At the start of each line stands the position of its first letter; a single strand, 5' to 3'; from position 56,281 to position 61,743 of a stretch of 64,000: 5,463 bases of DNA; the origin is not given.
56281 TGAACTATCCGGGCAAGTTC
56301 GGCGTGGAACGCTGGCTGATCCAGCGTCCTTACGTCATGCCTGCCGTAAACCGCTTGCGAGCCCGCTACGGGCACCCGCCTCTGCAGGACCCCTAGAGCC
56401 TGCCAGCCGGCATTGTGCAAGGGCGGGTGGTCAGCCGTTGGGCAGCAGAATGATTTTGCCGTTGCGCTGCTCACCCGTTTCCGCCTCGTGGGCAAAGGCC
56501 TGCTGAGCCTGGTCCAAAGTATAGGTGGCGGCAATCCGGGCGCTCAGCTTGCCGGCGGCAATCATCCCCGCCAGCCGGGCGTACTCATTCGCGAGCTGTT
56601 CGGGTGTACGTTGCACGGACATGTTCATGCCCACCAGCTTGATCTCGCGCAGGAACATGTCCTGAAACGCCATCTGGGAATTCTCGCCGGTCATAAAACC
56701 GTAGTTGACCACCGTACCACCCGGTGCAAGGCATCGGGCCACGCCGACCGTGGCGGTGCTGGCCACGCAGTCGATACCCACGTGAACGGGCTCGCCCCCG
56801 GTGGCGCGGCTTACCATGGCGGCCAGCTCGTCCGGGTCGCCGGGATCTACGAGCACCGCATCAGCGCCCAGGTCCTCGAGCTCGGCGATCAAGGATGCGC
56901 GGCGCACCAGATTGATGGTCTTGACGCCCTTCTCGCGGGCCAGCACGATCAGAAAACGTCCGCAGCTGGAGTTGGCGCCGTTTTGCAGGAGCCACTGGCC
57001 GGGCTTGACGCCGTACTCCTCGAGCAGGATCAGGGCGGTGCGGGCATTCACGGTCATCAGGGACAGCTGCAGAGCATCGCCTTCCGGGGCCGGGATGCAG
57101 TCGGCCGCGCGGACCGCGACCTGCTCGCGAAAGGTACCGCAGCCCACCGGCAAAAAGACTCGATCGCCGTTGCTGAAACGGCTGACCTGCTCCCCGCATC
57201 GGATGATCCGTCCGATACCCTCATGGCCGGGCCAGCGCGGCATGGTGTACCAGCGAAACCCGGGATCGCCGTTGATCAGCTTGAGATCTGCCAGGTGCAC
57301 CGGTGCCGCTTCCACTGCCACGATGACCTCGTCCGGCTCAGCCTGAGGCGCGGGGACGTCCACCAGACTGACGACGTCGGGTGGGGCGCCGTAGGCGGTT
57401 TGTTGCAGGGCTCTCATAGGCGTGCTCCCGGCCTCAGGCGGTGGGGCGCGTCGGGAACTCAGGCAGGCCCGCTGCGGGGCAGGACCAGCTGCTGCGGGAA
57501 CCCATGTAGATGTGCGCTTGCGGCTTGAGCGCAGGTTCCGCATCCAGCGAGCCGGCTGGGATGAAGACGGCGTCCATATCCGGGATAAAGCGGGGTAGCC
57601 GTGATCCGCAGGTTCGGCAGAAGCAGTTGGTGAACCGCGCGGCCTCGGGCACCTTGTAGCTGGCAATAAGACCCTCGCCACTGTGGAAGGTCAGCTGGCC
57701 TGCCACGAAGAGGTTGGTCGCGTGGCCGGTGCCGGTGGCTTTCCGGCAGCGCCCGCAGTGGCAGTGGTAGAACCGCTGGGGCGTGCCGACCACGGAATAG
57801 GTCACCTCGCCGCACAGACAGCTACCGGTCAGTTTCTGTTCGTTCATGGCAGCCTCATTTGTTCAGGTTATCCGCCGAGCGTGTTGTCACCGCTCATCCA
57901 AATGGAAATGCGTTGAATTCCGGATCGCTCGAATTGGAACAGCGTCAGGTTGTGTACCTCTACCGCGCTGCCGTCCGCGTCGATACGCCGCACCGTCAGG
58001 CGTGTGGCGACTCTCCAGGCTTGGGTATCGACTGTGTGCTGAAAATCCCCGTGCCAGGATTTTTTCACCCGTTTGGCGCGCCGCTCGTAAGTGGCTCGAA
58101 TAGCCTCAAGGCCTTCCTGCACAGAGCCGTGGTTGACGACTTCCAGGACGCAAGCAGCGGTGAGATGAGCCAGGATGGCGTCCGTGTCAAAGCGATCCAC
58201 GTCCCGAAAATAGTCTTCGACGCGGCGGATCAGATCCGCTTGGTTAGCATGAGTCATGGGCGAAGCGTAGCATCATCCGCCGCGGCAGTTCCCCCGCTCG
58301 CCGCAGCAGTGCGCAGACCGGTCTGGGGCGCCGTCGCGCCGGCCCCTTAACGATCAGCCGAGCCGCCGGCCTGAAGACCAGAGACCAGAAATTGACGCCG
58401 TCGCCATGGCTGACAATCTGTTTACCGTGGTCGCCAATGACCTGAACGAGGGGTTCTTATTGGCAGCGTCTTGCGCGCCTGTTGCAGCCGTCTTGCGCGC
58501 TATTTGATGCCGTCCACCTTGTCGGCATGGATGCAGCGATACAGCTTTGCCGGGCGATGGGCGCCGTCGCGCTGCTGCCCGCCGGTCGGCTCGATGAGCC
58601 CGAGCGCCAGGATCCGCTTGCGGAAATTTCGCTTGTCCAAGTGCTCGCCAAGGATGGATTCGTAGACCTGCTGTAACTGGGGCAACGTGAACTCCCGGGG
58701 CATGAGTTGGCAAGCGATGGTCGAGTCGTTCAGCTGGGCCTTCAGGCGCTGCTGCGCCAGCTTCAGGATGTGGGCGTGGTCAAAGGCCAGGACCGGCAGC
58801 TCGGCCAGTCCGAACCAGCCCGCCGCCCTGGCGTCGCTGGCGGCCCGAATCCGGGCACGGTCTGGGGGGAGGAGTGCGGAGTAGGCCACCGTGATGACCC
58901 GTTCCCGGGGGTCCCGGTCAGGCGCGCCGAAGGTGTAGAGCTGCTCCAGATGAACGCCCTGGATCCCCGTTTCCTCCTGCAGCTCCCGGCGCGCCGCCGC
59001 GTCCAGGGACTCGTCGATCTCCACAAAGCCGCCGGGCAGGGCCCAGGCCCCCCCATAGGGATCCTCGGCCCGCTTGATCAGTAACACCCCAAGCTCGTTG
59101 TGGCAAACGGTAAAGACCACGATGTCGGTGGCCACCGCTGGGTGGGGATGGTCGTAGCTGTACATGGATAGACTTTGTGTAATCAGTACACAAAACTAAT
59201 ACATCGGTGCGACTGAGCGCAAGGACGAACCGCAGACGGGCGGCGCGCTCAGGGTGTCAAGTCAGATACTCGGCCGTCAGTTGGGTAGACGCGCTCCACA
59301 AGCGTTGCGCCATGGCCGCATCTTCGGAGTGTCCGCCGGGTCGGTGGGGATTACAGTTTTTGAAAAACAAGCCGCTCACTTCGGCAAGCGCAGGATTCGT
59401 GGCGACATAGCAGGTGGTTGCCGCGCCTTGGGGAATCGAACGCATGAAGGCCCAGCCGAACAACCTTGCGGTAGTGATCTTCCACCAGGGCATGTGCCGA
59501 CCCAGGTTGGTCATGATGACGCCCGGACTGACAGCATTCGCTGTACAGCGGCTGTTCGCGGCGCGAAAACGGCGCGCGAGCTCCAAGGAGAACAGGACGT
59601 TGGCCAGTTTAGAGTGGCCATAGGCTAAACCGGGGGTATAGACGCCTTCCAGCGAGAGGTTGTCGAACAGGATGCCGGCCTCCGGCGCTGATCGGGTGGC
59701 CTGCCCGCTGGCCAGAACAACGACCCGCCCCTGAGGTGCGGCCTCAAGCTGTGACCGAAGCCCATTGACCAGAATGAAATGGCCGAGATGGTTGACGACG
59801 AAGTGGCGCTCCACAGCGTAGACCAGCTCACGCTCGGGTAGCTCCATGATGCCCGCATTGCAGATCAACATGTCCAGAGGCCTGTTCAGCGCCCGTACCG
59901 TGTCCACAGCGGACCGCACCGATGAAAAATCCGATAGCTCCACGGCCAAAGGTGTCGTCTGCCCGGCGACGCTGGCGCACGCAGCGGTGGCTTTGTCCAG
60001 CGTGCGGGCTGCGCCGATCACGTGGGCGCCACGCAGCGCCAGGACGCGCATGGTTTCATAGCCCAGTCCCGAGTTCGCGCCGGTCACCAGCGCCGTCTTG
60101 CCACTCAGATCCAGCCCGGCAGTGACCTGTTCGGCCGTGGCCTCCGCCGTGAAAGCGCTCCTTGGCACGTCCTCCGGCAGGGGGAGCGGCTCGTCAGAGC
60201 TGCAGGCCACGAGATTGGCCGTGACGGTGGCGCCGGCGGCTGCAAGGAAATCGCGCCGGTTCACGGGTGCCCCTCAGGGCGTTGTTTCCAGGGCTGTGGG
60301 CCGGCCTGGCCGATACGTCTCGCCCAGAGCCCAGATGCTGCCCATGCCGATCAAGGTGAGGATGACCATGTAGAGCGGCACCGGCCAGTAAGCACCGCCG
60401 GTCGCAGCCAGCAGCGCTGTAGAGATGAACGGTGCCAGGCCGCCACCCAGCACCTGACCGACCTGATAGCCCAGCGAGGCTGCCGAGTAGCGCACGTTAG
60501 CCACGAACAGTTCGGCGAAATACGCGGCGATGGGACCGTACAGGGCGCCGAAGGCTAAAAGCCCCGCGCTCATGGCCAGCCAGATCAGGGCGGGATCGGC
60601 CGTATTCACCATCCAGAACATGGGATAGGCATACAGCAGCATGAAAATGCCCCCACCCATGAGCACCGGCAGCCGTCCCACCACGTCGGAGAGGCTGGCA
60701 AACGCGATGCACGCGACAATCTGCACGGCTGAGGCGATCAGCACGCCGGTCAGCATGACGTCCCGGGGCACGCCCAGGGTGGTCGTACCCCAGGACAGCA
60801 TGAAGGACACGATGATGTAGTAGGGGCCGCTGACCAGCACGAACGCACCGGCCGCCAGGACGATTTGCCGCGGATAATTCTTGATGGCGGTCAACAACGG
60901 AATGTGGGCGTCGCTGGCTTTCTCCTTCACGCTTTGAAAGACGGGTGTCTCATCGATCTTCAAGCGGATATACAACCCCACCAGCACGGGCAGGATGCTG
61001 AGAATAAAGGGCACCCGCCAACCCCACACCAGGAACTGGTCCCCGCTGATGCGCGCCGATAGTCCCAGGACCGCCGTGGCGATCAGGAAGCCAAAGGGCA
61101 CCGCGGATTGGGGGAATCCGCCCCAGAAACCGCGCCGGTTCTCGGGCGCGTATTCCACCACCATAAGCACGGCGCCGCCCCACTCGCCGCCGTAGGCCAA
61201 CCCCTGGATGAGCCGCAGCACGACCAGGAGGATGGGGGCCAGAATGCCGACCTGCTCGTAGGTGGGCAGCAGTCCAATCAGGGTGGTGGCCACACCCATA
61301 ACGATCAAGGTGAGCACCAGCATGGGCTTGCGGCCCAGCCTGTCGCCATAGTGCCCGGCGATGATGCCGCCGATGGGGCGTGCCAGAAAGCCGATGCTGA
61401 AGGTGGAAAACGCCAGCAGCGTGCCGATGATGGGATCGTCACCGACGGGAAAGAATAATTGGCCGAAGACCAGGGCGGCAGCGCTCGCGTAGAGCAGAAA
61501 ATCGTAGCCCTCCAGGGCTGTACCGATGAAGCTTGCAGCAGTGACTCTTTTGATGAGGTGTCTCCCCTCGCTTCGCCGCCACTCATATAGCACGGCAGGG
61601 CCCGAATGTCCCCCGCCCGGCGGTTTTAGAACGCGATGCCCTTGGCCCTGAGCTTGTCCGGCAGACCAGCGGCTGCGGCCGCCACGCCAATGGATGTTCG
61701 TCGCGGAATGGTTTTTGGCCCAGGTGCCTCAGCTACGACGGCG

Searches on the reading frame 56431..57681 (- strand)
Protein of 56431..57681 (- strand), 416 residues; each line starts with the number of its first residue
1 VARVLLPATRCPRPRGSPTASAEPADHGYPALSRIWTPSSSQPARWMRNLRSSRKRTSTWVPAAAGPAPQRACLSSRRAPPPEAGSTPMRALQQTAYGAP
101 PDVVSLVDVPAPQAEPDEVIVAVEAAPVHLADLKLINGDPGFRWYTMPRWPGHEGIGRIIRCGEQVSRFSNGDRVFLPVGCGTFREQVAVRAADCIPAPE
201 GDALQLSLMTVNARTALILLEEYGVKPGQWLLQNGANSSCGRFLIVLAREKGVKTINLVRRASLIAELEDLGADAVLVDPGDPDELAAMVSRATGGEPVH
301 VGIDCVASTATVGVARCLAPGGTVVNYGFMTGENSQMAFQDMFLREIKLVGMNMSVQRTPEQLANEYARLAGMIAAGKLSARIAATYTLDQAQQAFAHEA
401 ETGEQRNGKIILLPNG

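Call 79: search_protein_families(library=pfam, proteins=[window:56431-57681:-], max_evalue=0.0001)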
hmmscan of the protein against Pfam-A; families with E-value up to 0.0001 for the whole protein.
window:56431-57681:- (416 aa): 3 families
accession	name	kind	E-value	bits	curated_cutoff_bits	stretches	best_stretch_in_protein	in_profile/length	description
PF00107.32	ADH_zinc_N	-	4.7e-15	56.1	31.8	1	241-363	3-123/129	Zinc-binding dehydrogenase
PF08240.17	ADH_N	-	5e-14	52.9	23.5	1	116-200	2-104/104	Alcohol dehydrogenase GroES-like domain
PF13602.12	ADH_zinc_N_2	-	2.3e-13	51.7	27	1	271-412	1-134/134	Zinc-binding dehydrogenase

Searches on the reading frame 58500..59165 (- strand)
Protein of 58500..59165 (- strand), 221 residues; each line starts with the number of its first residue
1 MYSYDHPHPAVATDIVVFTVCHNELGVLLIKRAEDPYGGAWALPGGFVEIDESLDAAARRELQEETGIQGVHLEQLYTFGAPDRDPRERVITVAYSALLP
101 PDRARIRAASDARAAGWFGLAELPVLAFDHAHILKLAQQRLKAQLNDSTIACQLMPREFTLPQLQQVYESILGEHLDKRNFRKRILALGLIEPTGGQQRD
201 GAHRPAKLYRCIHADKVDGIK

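Call 79: search_protein_families(library=pfam, proteins=[window:58500-59165:-], max_evalue=0.0001)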
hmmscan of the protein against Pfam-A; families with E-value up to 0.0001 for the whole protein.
window:58500-59165:- (221 aa): 3 families
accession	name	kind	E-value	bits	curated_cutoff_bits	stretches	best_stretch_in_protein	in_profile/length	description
PF21906.2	NrtR_WHD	-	3.4e-28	98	27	1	152-210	2-60/61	NrtR DNA-binding winged helix domain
PF00293.34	NUDIX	-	3.1e-22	79.5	21.1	1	17-134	6-131/134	NUDIX domain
PF19368.5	AraR_C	-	2.1e-13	50.7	23.8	1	148-210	2-65/82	AraR C-terminal winged HTH domain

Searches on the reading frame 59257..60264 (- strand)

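Call 79: search_protein_families(library=pfam, proteins=[window:59257-60264:-], max_evalue=0.0001)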
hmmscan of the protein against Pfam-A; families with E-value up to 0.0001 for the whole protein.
window:59257-60264:- (335 aa): 2 families
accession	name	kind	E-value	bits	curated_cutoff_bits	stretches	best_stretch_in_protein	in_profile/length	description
PF00106.31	adh_short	-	1.8e-24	86.8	26.6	1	56-194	1-144/195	short chain dehydrogenase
PF13561.12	adh_short_C2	-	1.1e-12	48.5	27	1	62-259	1-185/236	Enoyl-(Acyl carrier protein) reductase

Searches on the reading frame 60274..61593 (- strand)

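Call 79: search_protein_families(library=pfam, proteins=[window:60274-61593:-], max_evalue=0.0001)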
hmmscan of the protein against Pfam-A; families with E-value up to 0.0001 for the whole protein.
window:60274-61593:- (439 aa): 2 families
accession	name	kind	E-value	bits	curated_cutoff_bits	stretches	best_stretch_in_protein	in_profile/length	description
PF00083.30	Sugar_tr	-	6.1e-32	111.5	22.3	1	19-229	4-207/452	Sugar (and other) transporter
PF07690.21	MFS_1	-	4.2e-28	98.7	33.4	1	61-388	37-347/347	Major Facilitator Superfamily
